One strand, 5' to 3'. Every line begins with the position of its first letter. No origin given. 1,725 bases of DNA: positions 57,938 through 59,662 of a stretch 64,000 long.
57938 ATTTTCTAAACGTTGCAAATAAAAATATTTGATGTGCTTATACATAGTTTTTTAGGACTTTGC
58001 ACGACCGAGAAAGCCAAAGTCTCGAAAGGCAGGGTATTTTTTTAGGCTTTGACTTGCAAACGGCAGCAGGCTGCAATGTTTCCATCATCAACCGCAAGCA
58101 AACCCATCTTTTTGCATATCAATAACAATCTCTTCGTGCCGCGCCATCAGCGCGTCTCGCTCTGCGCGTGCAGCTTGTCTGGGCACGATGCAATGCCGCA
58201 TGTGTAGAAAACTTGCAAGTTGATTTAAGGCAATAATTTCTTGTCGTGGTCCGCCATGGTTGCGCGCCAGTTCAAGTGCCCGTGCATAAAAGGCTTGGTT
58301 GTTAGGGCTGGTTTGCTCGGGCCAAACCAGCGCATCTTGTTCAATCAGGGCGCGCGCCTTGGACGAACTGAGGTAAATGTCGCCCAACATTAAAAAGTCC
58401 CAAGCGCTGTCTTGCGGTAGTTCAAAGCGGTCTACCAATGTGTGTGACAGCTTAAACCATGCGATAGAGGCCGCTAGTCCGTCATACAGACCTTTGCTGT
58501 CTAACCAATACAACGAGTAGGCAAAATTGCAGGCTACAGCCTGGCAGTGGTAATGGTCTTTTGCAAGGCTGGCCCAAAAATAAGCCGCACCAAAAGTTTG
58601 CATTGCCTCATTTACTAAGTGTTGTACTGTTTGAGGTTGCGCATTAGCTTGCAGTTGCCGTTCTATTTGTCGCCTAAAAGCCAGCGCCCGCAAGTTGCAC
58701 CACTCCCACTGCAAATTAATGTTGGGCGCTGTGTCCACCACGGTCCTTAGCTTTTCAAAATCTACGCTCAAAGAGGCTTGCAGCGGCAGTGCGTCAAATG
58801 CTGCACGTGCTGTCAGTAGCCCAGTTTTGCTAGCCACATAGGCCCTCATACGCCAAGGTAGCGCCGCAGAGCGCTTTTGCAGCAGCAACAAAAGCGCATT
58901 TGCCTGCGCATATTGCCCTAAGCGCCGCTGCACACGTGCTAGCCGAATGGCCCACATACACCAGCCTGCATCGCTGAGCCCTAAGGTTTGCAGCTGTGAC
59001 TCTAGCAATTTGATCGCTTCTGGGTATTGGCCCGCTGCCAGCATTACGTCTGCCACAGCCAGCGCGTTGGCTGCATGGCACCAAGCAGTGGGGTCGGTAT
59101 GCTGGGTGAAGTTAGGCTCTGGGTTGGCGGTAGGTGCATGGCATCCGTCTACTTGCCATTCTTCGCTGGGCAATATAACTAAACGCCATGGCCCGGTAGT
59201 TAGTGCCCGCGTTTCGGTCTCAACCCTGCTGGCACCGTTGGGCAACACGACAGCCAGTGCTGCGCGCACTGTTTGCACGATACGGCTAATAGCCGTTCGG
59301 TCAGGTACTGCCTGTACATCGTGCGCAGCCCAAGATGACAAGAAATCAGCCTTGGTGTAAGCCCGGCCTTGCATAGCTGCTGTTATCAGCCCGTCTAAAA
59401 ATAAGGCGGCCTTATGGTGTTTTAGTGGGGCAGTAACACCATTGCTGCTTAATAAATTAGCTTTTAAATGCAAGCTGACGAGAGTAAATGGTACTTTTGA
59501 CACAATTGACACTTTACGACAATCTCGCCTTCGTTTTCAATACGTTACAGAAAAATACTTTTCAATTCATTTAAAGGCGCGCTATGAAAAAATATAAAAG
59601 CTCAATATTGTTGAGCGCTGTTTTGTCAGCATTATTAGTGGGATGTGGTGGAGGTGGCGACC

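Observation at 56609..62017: Uncharacterised envelope gene cluster: three lipoproteins and a secreted protein around a winged-helix/TPR-like regulator, linked by a shared TTGACAC direct-repeat motif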

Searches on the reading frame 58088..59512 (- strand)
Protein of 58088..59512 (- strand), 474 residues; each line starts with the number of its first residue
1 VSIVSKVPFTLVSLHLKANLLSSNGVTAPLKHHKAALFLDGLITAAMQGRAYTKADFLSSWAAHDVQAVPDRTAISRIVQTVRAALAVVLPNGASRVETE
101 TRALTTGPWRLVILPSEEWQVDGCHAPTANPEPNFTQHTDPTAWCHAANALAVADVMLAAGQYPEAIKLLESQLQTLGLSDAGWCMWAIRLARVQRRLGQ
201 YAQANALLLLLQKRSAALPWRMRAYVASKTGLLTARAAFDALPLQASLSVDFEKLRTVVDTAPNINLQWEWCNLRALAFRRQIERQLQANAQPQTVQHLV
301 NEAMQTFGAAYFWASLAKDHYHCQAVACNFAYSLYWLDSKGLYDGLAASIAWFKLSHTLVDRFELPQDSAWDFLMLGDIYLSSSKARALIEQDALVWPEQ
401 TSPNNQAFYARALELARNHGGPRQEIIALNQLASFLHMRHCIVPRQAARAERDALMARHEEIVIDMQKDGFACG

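Call 8: search_protein_families(library=pfam, proteins=[window:58088-59512:-], max_evalue=0.1)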
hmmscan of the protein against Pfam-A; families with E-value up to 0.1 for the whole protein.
window:58088-59512:- (474 aa): 5 families
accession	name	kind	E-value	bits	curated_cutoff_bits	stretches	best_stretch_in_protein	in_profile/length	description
PF13424.12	TPR_12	-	0.00015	22.4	30.1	1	148-208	3-68/77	Tetratricopeptide repeat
PF13428.12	TPR_14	-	0.0053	17.8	23.5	1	150-188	4-42/44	Tetratricopeptide repeat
PF13176.12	TPR_7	-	0.0084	16.6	27.9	0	155-176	7-28/36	Tetratricopeptide repeat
PF14559.12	TPR_19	-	0.015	16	25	1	158-213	2-53/68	Tetratricopeptide repeat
PF13174.12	TPR_6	-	0.047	14.8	26.3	0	190-213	5-28/33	Tetratricopeptide repeat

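Call 9: find_homologous_proteins(query=window:58088-59512:-, max_evalue=0.001)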
Query window:58088-59512:- (474 aa): 29 proteins with E <= 0.001 among 8000 candidates.
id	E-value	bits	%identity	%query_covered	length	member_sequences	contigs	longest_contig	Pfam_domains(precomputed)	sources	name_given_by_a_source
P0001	0.0e+0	1065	100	100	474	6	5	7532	-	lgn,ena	-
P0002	2.0e-231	787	75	99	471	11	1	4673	-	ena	-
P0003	5.5e-197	674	72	87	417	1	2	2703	-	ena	-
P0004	3.5e-190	651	64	99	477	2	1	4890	-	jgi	jgi:hypothetical protein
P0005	3.1e-189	648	62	97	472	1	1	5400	-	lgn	-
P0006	6.0e-184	631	63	99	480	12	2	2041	-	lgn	-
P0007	1.7e-182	626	60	97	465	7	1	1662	-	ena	-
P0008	1.6e-181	623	63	93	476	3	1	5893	-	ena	-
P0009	8.1e-181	620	61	99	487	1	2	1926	-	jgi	jgi:hypothetical protein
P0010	1.1e-180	620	61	99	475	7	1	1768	-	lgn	-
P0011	1.1e-178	613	60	99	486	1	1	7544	-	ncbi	-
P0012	3.9e-178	611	59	98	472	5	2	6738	-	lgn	-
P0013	8.9e-178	610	60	97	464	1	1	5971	-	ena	-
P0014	3.2e-176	605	58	99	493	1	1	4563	-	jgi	jgi:hypothetical protein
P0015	7.2e-165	568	62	86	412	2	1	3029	-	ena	-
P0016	1.8e-156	540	61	84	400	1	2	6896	-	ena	-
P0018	7.8e-153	528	53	97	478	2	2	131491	-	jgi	jgi:hypothetical protein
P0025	9.0e-108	379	44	97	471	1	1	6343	-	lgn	-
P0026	1.0e-106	376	40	99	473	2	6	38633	-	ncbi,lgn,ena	-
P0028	2.1e-103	365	40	97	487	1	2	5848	-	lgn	-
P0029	5.4e-86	308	39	99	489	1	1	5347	-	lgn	-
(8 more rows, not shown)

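Call 10: search_protein_families(library=ncbifam, proteins=[window:58088-59512:-], max_evalue=0.1)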
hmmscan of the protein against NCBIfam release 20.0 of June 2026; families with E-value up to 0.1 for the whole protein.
window:58088-59512:- (474 aa): 0 families

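Call 15: find_related_loci(query=A2, collection=genome_contigs, flank=8000)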
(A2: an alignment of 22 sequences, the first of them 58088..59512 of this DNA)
Query A2 (474 aa) in genome_contigs; peptide patterns used: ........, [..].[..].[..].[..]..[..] (x = any residue, [..] = any of these).
30 stretches matched a pattern; 6 encode a relative of the query (tblastn E <= 1e-3); 6 distinct loci.
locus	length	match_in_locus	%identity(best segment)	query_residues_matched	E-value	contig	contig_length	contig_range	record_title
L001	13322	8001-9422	94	1-474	0e+0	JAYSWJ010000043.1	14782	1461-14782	MAG: Polaromonas sp. isolate GFS_12941 GFS_12941_42, whole genome shotgun sequence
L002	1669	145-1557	75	1-471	0e+0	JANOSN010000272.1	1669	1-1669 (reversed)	MAG: Polaromonas sp. isolate VAR_4_concoct_130 VAR_4_k141_2283392, whole genome shotgun sequence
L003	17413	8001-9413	74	1-471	0e+0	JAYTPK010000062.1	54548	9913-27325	MAG: Polaromonas sp. isolate GFS_4394 GFS_4394_61, whole genome shotgun sequence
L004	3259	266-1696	63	1-471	0e+0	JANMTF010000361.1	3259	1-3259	MAG: Polaromonas sp. isolate SOY_29_metabat_262 SOY_29_k141_1691524, whole genome shotgun sequence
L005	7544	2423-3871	60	1-471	7e-160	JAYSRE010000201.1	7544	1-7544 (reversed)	MAG: Polaromonas sp. isolate GFS_11898 GFS_11898_200, whole genome shotgun sequence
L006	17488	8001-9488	34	4-472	4e-63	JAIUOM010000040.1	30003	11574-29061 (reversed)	MAG: Proteobacteria bacterium isolate OTTO1 spades-bin.93~NODE_2120_length_30003_cov_1.52082, whole genome shotgun seque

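Call 21: predict_structure(alignment_id=A2)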
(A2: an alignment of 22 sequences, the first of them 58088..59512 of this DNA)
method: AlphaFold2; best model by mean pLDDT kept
length: 474 residues; sequences in the alignment: 22
mean_pLDDT: 86.0   pTM: 0.65
mean pLDDT of the five models: 86.0, 85.8, 85.4, 83.9, 83.8
residues with pLDDT >= 90: 231; 70-90: 206; 50-70: 25; < 50: 12
segments of 3 or more residues with pLDDT < 50: 1-6, 124-128
pLDDT, mean of each block of 10 residues (from residue 1): 54 90 91 89 88 87 76 91 94 90 87 88 56 80 91 88 89 93 93 85 89 85 87 86 80 86 81 93 91 95 96 88 89 94 93 83 57 90 91 67 87 84 91 94 94 94 80 75
secondary structure, 60 per line:
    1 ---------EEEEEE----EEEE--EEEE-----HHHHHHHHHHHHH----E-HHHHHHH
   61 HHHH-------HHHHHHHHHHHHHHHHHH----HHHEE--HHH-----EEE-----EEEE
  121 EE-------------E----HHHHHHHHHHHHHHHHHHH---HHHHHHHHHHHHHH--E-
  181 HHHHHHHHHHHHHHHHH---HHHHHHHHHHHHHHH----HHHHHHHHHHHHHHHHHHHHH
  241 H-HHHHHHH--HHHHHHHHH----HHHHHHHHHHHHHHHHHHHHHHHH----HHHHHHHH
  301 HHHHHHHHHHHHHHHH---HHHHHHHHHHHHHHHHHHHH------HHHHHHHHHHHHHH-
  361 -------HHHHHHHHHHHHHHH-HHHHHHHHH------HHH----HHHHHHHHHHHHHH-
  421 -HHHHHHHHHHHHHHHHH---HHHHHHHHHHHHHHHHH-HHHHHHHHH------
elements in order: E10-15 E20-23 E26-29 H35-47 H54-64 H72-89 E109-111 E117-122 H141-159 H163-176 H181-197 H201-215 H220-241 H243-249 H252-260 H265-288 H293-316 H320-339 H346-359 H368-382 H384-392 H406-419 H422-438 H442-458 H460-468
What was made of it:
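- The first residues are unstructured in the model (pLDDT below 50 for residues 1-6, call 21), so strong protein-level constraint is unlikely.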

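Call 26: fold_search(model_id=the predicted structure, library=pdb)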
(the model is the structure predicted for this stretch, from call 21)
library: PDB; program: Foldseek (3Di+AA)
matches with E <= 10: 1110; with E <= 0.001: 1
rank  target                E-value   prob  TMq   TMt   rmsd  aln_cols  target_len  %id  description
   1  5a7d_H                7.8e-04  1.00  0.35  0.44   8.3       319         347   13  Tetrameric assembly of LGN with Inscuteable (released 2016-08-03)
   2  9y6s_6y               1.3e-03  1.00  0.29  0.35  14.4       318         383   13  96-nm repeat of the Leishmania tarentolae doublet microtubule (released 2025-12-17)
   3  5a7d_D                1.4e-03  1.00  0.35  0.44   8.1       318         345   13  Tetrameric assembly of LGN with Inscuteable (released 2016-08-03)
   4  4wne_A                1.6e-03  1.00  0.36  0.46   7.8       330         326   11  Crystal structure of the TPR domain of LGN in complex with Frmpd4/Preso1 at 2.0 Angstrom resolution (released 2015-09-16)
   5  7t7t_A                1.7e-03  1.00  0.30  0.30  16.6       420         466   10  Structure of TSK/BRU1 bound to histone H3.1 (released 2022-03-30)
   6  8jal_A                1.8e-03  1.00  0.45  0.38  15.7       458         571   10  Structure of CRL2APPBP2 bound with RxxGP degron (dimer) (released 2023-10-18)
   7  3sf4_B                1.9e-03  1.00  0.38  0.48   7.3       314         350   11  Crystal structure of the complex between the conserved cell polarity proteins Inscuteable and LGN (released 2011-11-23)
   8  5a7d_C                2.1e-03  1.00  0.36  0.46   7.9       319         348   12  Tetrameric assembly of LGN with Inscuteable (released 2016-08-03)
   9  6eou                  2.2e-03  1.00  0.26  0.33  16.2       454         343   14  O-GlcNAc transferase TPR domain with the intellectual disability associated mutation L254F (released 2018-05-09)
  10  6hc2_C                2.3e-03  1.00  0.40  0.49   6.9       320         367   11  Crystal structure of NuMA/LGN hetero-hexamers (released 2019-05-29)
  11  5a7d_F                2.3e-03  1.00  0.35  0.45   8.2       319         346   13  Tetrameric assembly of LGN with Inscuteable (released 2016-08-03)
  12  4wng_A                2.3e-03  1.00  0.36  0.47   7.6       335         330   11  Crystal structure of the TPR domain of LGN in complex with Frmpd4/Preso1 at 2.1 Angstrom resolution (released 2015-09-16)
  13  4a1s_A                2.4e-03  1.00  0.39  0.50   7.1       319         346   12  Crystallographic structure of the Pins:Insc complex (released 2012-03-28)
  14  6hc2_E                2.5e-03  1.00  0.40  0.48   7.0       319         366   10  Crystal structure of NuMA/LGN hetero-hexamers (released 2019-05-29)
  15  3sf4_A                2.7e-03  1.00  0.36  0.46  11.7       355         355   13  Crystal structure of the complex between the conserved cell polarity proteins Inscuteable and LGN (released 2011-11-23)
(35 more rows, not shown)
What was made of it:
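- On TPR-repeat proteins: Foldseek finds LGN/Pins, Rap, NprR and OGT TPRs at probability 1.0 (call 26).
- Closest known: RRNPP regulators. Same: Rap and NprR are among the Foldseek hits for the C-domain (call 26).
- Foldseek finds LGN/Pins, Rap and NprR (call 26).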

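Call 30: search_protein_representatives(alignment_id=A2)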
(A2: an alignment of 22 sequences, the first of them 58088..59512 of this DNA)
Query: 22 sequences, 474 profile positions. Proteins with E-value up to 0.001 (for the whole library): 175; up to 1e-10: 142; up to 1e-30: 57. The best 150 are listed.
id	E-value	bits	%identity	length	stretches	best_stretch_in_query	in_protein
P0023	4.9e-208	708.2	-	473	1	2-473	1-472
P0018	3.8e-205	698.7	-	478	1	3-473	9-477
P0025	5.2e-189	645.5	-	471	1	6-473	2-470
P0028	1.2e-179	614.6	-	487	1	9-470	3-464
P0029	6.9e-175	598.9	-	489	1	2-473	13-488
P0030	8.4e-122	423.9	-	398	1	77-472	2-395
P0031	2.8e-118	412.3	-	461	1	7-469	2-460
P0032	1.6e-105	370.2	-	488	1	6-471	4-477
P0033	4.1e-103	362.3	-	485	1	7-466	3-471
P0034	3.5e-101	355.9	-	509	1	15-472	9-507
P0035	7.1e-97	341.7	-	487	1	9-472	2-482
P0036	2.1e-96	340.1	-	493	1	7-471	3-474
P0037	2.4e-94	333.3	-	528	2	131-469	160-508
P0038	5.8e-93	328.8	-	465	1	10-472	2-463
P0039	8.8e-90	318.3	-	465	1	66-473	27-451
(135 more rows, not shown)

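Call 32: search_protein_families(library=pfam, alignment_id=A4, max_evalue=0.01)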
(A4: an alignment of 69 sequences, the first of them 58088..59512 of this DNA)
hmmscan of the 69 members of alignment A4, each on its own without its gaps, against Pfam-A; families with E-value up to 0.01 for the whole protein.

A. member 1, window:58088-59512:- (474 aa): 3 families
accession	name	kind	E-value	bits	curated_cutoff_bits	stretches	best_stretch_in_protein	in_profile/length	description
PF13424.12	TPR_12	-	0.00015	22.4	30.1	1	148-208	3-68/77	Tetratricopeptide repeat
PF13428.12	TPR_14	-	0.0053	17.8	23.5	1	150-188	4-42/44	Tetratricopeptide repeat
PF13176.12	TPR_7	-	0.0084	16.6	27.9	0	155-176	7-28/36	Tetratricopeptide repeat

B. families by the number of members that match (of 69 scanned): 13 families
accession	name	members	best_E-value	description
PF13428.12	TPR_14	6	0.00031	Tetratricopeptide repeat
PF13424.12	TPR_12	4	0.00015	Tetratricopeptide repeat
PF13176.12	TPR_7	3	0.00012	Tetratricopeptide repeat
PF07719.23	TPR_2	2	2e-05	Tetratricopeptide repeat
PF14559.12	TPR_19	2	0.0034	Tetratricopeptide repeat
PF13432.12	TPR_16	1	0.00052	Tetratricopeptide repeat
PF14028.11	Lant_dehydr_C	1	0.00065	Lantibiotic biosynthesis dehydratase C-term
PF03730.19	Ku_C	1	0.0014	Ku70/Ku80 C-terminal arm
PF19604.4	DUF6109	1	0.002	Family of unknown function (DUF6109)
PF13181.12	TPR_8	1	0.0025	Tetratricopeptide repeat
PF12312.13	NeA_P2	1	0.0029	Nepovirus subgroup A polyprotein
PF07721.20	TPR_4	1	0.0051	Tetratricopeptide repeat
PF09976.15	TPR_21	1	0.0062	Tetratricopeptide repeat-like domain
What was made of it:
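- On OmpR/PhoB/ToxR-type winged helix (Pfam Trans_reg_C, PF00486): No hit in the window protein or in any of 69 family members (calls 8, 32).
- On SARP: No BTAD hit in 69 members (call 32).
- Closest known: SARP regulators. Different: No BTAD or Trans_reg_C profile match in 69 members (call 32).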

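Call 34: find_encoding_contigs(protein=P0018, flank=8000, max_places=2)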
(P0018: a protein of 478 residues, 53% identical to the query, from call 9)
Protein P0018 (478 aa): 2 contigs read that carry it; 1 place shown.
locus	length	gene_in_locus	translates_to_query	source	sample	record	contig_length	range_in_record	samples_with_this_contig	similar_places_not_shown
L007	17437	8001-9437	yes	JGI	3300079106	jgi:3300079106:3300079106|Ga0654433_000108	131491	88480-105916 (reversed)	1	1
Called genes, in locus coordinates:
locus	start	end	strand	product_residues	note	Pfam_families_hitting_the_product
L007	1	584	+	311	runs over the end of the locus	-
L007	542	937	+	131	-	-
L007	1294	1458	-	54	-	-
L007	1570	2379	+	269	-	-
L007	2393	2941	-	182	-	PF07603:Lcl_C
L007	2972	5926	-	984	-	PF22352:K319L-like_PKD (faint), PF00801:PKD (faint), PF18911:PKD_4, PF07603:Lcl_C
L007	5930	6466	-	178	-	-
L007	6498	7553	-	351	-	-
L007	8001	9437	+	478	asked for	-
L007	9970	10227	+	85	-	-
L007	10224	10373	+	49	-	-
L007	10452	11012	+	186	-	PF03401:TctC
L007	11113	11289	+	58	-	-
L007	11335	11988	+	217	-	PF02668:TauD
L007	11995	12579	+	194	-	-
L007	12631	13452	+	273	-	PF00941:FAD_binding_5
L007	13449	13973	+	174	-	PF00111:Fer2 (weak), PF01799:Fer2_2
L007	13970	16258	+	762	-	PF01315:Ald_Xan_dh_C, PF02738:MoCoBD_1, PF20256:MoCoBD_2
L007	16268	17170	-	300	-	PF03547:Mem_trans, PF01758:SBF (weak)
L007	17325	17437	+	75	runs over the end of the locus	-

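Call 35: find_encoding_contigs(protein=P0026, flank=8000, max_places=3)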
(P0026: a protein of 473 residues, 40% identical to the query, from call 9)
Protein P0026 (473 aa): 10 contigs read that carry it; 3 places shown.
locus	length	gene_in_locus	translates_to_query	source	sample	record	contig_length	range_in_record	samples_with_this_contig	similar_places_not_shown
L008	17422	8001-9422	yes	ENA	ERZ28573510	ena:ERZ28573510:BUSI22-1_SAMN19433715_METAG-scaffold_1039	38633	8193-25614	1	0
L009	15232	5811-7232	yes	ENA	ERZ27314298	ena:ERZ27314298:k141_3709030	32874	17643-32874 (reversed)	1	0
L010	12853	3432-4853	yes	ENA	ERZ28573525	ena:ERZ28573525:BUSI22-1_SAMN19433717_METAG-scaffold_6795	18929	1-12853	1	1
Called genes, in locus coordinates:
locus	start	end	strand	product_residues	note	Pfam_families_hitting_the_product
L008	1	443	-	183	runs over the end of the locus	PF04390:LptE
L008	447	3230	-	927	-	PF00133:tRNA-synt_1, PF01921:tRNA-synt_1f (faint), PF09334:tRNA-synt_1g, PF13603:tRNA-synt_1_2, PF00133:tRNA-synt_1 (weak), PF08264:Anticodon_1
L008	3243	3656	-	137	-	PF01850:PIN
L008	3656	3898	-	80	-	PF04014:MazE_antitoxin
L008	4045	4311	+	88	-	-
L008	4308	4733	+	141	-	PF01850:PIN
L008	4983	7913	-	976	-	-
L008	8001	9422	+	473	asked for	-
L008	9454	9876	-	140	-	PF02472:ExbD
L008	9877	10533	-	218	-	PF01618:MotA_ExbB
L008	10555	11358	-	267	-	PF01113:DapB_N, PF05173:DapB_C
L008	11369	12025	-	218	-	PF04355:BamE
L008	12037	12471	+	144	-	PF01475:FUR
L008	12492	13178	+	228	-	PF00072:Response_reg, PF00486:Trans_reg_C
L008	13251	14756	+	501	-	PF08521:2CSK_N, PF00512:HisKA, PF02518:HATPase_c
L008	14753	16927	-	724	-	PF00270:DEAD, PF04851:ResIII, PF00271:Helicase_C (faint), PF18319:Zn_ribbon_PriA (weak), PF18074:PriA_C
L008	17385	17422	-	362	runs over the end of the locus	PF01208:URO-D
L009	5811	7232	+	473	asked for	-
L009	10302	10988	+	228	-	PF00072:Response_reg, PF00486:Trans_reg_C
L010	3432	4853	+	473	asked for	-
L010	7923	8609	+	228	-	PF00072:Response_reg, PF00486:Trans_reg_C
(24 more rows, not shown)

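Call 37: search_protein_families(library=pfam, proteins=[L003:5045-7930:-, L008:4983-7913:-, L007:6498-7553:-, L007:5930-6466:-, L007:2972-5926:-, L001:6346-7929:-, L003:4199-5008:-], max_evalue=0.05)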
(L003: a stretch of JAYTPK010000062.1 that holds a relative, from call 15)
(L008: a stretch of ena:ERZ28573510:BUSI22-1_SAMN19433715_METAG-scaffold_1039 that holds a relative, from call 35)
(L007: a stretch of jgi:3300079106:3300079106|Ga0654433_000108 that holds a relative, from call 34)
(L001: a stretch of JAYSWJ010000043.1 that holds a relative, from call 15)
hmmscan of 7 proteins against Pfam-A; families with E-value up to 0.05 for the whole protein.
L003:5045-7930:- (961 aa): 0 families

L008:4983-7913:- (976 aa): 0 families

L007:6498-7553:- (351 aa): 1 family
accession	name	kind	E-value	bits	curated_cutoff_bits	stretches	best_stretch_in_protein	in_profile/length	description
PF21347.3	DUF3108_like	-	0.041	14.2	27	0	168-232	131-194/199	DUF3108-like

L007:5930-6466:- (178 aa): 0 families

L007:2972-5926:- (984 aa): 5 families
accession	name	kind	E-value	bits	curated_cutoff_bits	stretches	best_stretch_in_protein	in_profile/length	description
PF07603.17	Lcl_C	-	1.7e-22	80.3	34.9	1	830-981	2-117/117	Lcl C-terminal domain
PF18911.6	PKD_4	-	1.3e-14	54.4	27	2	633-713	3-79/85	PKD domain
PF22352.2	K319L-like_PKD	-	2.4e-08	34.3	27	0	658-712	21-78/84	K319L-like, PKD domain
PF00801.26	PKD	-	8.8e-07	29.3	23.5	1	638-713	4-76/80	PKD domain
PF21027.3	Sde0182_C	-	0.049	14.7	27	0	563-584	1-22/83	Cellulose-binding protein Sde0182, C-terminal domain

L001:6346-7929:- (527 aa): 0 families

L003:4199-5008:- (269 aa): 2 families
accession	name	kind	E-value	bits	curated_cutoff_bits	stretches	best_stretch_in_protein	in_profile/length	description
PF21347.3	DUF3108_like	-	0.00064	20.1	27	1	181-211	127-157/199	DUF3108-like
PF11306.15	DUF3108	-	0.0068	16.7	26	1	181-241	138-192/209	Protein of unknown function (DUF3108)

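Call 45: find_related_loci(query=A2, collection=metagenome_contigs, flank=6000)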
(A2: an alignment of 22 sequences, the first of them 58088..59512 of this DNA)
Query A2 (474 aa) in metagenome_contigs; peptide patterns used: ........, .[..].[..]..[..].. (x = any residue, [..] = any of these).
106 stretches matched a pattern; 2 encode a relative of the query (tblastn E <= 1e-3); 2 distinct loci.
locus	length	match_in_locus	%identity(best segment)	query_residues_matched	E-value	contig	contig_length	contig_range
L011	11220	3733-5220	34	4-472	1e-63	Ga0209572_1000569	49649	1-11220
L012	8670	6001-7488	34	4-472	1e-63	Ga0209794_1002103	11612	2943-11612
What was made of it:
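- Tried and rejected: The metagenome scan added only two L006-like loci (call 45).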

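Call 50: find_encoding_contigs(protein=P0028, flank=6000, max_places=2)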
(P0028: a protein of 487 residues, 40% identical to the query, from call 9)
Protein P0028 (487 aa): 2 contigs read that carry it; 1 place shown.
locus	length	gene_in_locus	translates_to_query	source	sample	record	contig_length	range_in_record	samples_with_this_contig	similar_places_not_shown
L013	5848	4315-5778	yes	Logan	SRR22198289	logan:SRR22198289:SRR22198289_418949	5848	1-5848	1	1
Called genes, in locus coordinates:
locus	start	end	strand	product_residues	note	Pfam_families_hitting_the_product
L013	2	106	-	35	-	?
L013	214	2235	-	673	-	PF07715:Plug (weak)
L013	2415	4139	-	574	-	-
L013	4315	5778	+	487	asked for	-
